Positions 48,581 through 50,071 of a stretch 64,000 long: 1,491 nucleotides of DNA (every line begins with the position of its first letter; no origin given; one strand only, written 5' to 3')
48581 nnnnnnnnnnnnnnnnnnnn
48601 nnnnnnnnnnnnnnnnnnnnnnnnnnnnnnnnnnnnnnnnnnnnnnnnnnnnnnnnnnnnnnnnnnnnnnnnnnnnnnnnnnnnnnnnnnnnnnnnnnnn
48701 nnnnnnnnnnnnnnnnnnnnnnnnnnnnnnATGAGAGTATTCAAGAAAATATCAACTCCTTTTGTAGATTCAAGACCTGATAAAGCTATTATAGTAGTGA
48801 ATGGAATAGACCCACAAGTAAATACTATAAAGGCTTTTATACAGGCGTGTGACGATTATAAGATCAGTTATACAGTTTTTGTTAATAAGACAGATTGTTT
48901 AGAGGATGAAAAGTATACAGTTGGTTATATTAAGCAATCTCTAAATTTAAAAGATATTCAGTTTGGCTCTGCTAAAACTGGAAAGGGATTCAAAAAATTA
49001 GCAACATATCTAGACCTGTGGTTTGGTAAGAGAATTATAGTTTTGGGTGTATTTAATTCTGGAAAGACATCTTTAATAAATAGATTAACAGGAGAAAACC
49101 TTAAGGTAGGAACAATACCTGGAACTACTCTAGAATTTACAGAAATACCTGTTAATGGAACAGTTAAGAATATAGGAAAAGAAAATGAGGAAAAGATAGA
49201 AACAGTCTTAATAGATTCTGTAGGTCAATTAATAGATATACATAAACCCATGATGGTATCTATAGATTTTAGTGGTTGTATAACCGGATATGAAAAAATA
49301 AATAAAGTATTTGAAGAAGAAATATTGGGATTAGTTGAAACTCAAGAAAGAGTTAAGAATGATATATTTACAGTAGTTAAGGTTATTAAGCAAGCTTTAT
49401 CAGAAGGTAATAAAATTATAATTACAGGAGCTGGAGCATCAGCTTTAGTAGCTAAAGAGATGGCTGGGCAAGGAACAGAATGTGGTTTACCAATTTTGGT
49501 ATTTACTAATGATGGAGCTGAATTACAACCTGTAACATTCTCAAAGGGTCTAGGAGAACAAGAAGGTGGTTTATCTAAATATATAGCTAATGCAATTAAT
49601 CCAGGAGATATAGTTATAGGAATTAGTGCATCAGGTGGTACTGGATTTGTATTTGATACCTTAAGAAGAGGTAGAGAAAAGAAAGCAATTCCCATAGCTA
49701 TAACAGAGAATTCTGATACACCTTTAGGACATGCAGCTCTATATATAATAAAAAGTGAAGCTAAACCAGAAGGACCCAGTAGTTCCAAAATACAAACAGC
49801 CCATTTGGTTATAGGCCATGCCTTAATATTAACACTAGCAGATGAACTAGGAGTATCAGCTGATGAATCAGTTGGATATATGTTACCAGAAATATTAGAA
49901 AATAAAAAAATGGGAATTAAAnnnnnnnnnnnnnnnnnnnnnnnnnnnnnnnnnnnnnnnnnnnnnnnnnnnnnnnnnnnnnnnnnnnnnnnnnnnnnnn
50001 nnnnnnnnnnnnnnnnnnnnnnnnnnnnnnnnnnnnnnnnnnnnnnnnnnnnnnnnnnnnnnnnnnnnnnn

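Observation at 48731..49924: Circularly permuted GTPase fused to a SIS sugar-phosphate-binding domain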

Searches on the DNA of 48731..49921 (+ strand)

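Call 66: search_rna_families(sources=[L011, L013, L017, L023, L029, L031, L048], threshold=gathering, show_alignments=1)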
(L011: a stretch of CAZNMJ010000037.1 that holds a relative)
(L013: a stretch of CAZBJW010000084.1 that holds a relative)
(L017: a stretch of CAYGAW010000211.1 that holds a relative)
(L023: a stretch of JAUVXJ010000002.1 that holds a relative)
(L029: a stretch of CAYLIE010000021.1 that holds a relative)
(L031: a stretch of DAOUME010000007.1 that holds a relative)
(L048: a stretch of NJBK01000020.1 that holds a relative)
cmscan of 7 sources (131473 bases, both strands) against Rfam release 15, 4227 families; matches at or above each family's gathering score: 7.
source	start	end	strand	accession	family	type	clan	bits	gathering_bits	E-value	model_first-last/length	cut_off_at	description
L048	9653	9888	+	RF00234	glmS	Cis-reg; riboswitch;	-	66.5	37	8.8e-13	1-167/167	no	glmS glucosamine-6-phosphate activated ribozyme aptamer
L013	7911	8146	+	RF00234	glmS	Cis-reg; riboswitch;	-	63.8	37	4.8e-12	1-167/167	no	glmS glucosamine-6-phosphate activated ribozyme aptamer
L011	9651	9888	+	RF00234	glmS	Cis-reg; riboswitch;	-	62.8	37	9.1e-12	1-167/167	no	glmS glucosamine-6-phosphate activated ribozyme aptamer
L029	9658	9878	+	RF00234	glmS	Cis-reg; riboswitch;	-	62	37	1.5e-11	1-167/167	no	glmS glucosamine-6-phosphate activated ribozyme aptamer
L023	9662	9885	+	RF00234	glmS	Cis-reg; riboswitch;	-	59.1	37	9.2e-11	1-167/167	no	glmS glucosamine-6-phosphate activated ribozyme aptamer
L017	7192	7428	+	RF00234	glmS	Cis-reg; riboswitch;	-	59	37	9.5e-11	1-167/167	no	glmS glucosamine-6-phosphate activated ribozyme aptamer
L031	9663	9888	+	RF00234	glmS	Cis-reg; riboswitch;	-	42.3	37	3.2e-06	1-167/167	no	glmS glucosamine-6-phosphate activated ribozyme aptamer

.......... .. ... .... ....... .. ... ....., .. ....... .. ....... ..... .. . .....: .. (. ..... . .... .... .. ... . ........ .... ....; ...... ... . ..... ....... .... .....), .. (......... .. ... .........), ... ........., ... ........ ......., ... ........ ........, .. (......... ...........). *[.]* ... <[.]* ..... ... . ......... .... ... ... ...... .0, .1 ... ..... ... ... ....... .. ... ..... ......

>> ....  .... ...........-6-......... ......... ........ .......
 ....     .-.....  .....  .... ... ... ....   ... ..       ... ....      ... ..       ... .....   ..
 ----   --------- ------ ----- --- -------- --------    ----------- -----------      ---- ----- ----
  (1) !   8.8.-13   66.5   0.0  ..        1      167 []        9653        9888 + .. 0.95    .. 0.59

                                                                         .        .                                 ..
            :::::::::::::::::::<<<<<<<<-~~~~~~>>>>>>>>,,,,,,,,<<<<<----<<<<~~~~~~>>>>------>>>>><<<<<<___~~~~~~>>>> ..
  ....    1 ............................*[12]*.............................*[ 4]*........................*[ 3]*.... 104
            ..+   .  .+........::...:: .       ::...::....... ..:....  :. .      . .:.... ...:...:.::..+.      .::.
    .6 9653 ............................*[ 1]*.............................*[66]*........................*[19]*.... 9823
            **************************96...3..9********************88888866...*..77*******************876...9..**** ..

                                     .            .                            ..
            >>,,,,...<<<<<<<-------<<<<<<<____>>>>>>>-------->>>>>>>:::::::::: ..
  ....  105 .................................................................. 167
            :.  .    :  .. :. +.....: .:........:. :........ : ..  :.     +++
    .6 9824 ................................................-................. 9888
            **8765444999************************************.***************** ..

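Call 67: search_rna_families(sources=[L045, L046, L047, L003, L052, L008, L036], threshold=gathering)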
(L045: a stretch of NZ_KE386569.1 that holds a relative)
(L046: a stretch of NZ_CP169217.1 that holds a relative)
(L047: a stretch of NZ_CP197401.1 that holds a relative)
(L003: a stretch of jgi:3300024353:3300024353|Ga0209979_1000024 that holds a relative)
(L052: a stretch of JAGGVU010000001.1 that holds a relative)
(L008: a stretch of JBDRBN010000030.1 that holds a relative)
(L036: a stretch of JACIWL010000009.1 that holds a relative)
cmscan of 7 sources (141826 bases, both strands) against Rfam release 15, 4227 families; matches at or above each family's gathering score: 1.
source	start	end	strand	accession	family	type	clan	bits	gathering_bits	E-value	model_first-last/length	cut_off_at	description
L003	20429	20500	-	RF00005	tRNA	Gene; tRNA;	CL00001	70.4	29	5.3e-13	1-71/71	no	tRNA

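Call 69: search_rna_families(sources=[L009, L024, L025, L026, L027, L030, L020, L044, L053], threshold=gathering)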
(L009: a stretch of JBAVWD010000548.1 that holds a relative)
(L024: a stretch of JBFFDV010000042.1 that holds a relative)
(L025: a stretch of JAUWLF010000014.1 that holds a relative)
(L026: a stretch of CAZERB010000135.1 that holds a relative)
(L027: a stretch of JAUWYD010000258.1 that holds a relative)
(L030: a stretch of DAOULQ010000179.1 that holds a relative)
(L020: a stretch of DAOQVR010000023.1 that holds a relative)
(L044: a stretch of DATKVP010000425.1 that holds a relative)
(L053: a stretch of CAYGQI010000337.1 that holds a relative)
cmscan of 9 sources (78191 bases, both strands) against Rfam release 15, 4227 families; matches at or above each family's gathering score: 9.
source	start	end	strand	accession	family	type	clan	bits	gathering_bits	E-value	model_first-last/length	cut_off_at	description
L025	9663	9888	+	RF00234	glmS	Cis-reg; riboswitch;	-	68.2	37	1.8e-13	1-167/167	no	glmS glucosamine-6-phosphate activated ribozyme aptamer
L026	577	789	+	RF00234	glmS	Cis-reg; riboswitch;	-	65.8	37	8.2e-13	1-167/167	no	glmS glucosamine-6-phosphate activated ribozyme aptamer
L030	5711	5923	+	RF00234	glmS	Cis-reg; riboswitch;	-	57.3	37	1.6e-10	1-167/167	no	glmS glucosamine-6-phosphate activated ribozyme aptamer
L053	727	949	+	RF00234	glmS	Cis-reg; riboswitch;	-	53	37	2.4e-09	1-167/167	no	glmS glucosamine-6-phosphate activated ribozyme aptamer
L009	539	761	+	RF00234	glmS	Cis-reg; riboswitch;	-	52.7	37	2.9e-09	1-167/167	no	glmS glucosamine-6-phosphate activated ribozyme aptamer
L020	3907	3977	-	RF00005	tRNA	Gene; tRNA;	CL00001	52.2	29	3e-08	1-71/71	no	tRNA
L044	1969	2193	+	RF00234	glmS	Cis-reg; riboswitch;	-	51.3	37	6.9e-09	1-167/167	no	glmS glucosamine-6-phosphate activated ribozyme aptamer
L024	504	719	+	RF00234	glmS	Cis-reg; riboswitch;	-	44.9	37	3.8e-07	1-167/167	no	glmS glucosamine-6-phosphate activated ribozyme aptamer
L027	1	179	+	RF00234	glmS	Cis-reg; riboswitch;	-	40.7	37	5.2e-06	16-167/167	5'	glmS glucosamine-6-phosphate activated ribozyme aptamer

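Call 70: search_rna_families(sources=[L010, L012, L018, L019, L021, L028, L033, L037, L038], threshold=gathering)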
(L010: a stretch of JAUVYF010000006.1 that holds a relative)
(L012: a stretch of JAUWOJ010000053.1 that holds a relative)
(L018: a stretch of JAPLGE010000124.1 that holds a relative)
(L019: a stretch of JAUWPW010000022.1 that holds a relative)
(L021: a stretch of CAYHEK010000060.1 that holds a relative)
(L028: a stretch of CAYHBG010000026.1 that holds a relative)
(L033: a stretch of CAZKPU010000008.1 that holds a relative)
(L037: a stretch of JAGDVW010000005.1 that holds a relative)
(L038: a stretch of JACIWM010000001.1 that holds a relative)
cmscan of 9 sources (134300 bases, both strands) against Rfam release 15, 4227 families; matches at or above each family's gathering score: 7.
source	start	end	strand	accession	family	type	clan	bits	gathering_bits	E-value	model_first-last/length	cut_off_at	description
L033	18833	18912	-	RF03167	c-di-GMP-I-GGC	Cis-reg; riboswitch;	CL00126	67.2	59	2.2e-13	1-80/80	no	c-di-GMP-I-GGC riboswitch aptamer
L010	9596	9824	+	RF00234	glmS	Cis-reg; riboswitch;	-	55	37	1.2e-09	1-167/167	no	glmS glucosamine-6-phosphate activated ribozyme aptamer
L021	3922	4140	+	RF00234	glmS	Cis-reg; riboswitch;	-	46.9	37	2e-07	1-167/167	no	glmS glucosamine-6-phosphate activated ribozyme aptamer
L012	5604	5833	+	RF00234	glmS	Cis-reg; riboswitch;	-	45.4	37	4.9e-07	1-167/167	no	glmS glucosamine-6-phosphate activated ribozyme aptamer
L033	9641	9813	+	RF00234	glmS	Cis-reg; riboswitch;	-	42.3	37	3.5e-06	1-167/167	no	glmS glucosamine-6-phosphate activated ribozyme aptamer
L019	5861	6088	+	RF00234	glmS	Cis-reg; riboswitch;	-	38.1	37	4.8e-05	1-167/167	no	glmS glucosamine-6-phosphate activated ribozyme aptamer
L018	6213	6436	+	RF00234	glmS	Cis-reg; riboswitch;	-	37.2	37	8e-05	1-167/167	no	glmS glucosamine-6-phosphate activated ribozyme aptamer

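Call 78: search_rna_families(sources=[L010, L033, L021], threshold=gathering, show_alignments=4)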
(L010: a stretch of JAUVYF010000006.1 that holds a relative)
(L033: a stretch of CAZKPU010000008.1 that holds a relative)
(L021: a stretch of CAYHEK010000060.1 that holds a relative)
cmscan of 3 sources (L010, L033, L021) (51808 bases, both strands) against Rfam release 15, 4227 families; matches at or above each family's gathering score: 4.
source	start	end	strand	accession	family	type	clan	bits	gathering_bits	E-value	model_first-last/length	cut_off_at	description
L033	18833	18912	-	RF03167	c-di-GMP-I-GGC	Cis-reg; riboswitch;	CL00126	67.2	59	8.4e-14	1-80/80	no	c-di-GMP-I-GGC riboswitch aptamer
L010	9596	9824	+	RF00234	glmS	Cis-reg; riboswitch;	-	55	37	4.5e-10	1-167/167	no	glmS glucosamine-6-phosphate activated ribozyme aptamer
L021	3922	4140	+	RF00234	glmS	Cis-reg; riboswitch;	-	46.9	37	7.6e-08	1-167/167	no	glmS glucosamine-6-phosphate activated ribozyme aptamer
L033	9641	9813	+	RF00234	glmS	Cis-reg; riboswitch;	-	42.3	37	1.3e-06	1-167/167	no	glmS glucosamine-6-phosphate activated ribozyme aptamer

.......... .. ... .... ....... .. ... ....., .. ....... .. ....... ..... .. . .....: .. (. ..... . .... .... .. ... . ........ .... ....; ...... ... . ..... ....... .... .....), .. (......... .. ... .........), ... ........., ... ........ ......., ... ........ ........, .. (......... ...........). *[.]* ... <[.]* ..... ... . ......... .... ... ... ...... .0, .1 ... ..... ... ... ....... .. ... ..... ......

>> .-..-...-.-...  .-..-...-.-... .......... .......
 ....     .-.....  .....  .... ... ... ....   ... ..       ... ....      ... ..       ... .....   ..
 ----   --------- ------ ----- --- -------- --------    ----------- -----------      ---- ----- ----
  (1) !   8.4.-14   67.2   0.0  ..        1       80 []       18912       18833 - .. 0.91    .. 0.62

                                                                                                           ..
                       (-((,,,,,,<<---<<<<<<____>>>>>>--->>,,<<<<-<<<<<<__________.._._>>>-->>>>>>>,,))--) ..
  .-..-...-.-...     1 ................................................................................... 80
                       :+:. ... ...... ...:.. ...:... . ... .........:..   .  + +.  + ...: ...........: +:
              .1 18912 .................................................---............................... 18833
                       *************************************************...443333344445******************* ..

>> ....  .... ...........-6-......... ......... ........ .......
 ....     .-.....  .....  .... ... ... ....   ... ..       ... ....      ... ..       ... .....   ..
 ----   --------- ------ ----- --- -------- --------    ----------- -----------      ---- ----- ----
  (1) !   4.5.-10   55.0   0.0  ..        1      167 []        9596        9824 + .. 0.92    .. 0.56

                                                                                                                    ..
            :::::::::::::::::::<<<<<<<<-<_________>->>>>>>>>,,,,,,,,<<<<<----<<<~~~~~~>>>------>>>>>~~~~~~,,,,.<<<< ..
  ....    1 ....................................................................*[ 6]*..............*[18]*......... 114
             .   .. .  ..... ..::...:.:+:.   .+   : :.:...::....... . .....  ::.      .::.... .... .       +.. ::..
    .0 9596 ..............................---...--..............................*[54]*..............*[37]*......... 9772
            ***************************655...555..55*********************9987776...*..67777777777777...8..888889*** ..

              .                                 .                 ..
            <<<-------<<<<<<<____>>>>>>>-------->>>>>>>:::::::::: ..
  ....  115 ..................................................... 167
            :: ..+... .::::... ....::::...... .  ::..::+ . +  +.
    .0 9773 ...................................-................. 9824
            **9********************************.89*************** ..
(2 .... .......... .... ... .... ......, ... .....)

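Call 86: search_rna_families(sources=[L035, L041, L015, L040, L034, L032, L016, L014, L022, L007, L049], threshold=gathering)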
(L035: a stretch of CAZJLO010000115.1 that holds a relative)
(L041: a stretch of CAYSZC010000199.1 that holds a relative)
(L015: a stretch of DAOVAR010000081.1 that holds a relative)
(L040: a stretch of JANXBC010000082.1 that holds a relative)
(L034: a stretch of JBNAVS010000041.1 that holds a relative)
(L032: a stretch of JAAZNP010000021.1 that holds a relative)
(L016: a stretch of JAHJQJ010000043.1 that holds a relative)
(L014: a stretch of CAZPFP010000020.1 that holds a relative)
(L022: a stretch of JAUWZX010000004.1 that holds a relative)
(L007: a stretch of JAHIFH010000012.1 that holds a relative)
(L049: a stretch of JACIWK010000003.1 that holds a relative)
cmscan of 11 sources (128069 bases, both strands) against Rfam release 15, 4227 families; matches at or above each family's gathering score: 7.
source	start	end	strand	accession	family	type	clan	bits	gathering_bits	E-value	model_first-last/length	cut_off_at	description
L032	1696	2308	-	RF00010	RNaseP_bact_a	Gene; ribozyme;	CL00002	106.8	100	2.2e-31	1-367/367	no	Bacterial RNase P class A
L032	9320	9392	+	RF00005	tRNA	Gene; tRNA;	CL00001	75.4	29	2.1e-14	1-71/71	no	tRNA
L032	10633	10705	+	RF00005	tRNA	Gene; tRNA;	CL00001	69.7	29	7.6e-13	1-71/71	no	tRNA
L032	7981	8051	+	RF00005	tRNA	Gene; tRNA;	CL00001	66.1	29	7.6e-12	1-71/71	no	tRNA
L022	13158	13229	+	RF00005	tRNA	Gene; tRNA;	CL00001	61.1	29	1.7e-10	1-71/71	no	tRNA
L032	15801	15874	+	RF00005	tRNA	Gene; tRNA;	CL00001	57.8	29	1.4e-09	1-71/71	no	tRNA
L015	2134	2362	+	RF00234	glmS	Cis-reg; riboswitch;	-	47.8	37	1e-07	1-167/167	no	glmS glucosamine-6-phosphate activated ribozyme aptamer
